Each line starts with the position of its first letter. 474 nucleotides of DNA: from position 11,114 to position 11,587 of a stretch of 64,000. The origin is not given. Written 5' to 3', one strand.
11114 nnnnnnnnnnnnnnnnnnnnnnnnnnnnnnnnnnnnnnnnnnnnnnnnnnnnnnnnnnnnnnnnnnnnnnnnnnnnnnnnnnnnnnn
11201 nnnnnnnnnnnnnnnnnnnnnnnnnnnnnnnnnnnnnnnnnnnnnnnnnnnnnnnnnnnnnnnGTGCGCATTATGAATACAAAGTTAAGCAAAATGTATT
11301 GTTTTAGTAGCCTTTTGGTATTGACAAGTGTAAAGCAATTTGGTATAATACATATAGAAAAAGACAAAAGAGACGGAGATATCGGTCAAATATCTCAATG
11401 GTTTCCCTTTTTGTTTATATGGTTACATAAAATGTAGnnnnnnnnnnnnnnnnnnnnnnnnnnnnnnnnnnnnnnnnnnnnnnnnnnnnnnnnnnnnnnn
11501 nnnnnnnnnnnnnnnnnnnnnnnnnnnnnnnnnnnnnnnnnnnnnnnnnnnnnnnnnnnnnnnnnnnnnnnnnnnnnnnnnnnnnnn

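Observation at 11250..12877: Second intron carries no sense-strand homing endonuclease but a self-promoted cassette on the opposite strand, plus terminators that face the tape-measure transcript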

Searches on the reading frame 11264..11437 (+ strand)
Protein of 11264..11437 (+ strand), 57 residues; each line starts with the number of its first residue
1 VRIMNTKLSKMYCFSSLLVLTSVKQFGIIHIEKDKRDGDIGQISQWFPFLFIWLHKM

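Call 97: search_protein_families(library=pfam, proteins=[window:11264-11437:+], max_evalue=0.1)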
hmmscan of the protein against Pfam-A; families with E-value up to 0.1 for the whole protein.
window:11264-11437:+ (57 aa): 0 families
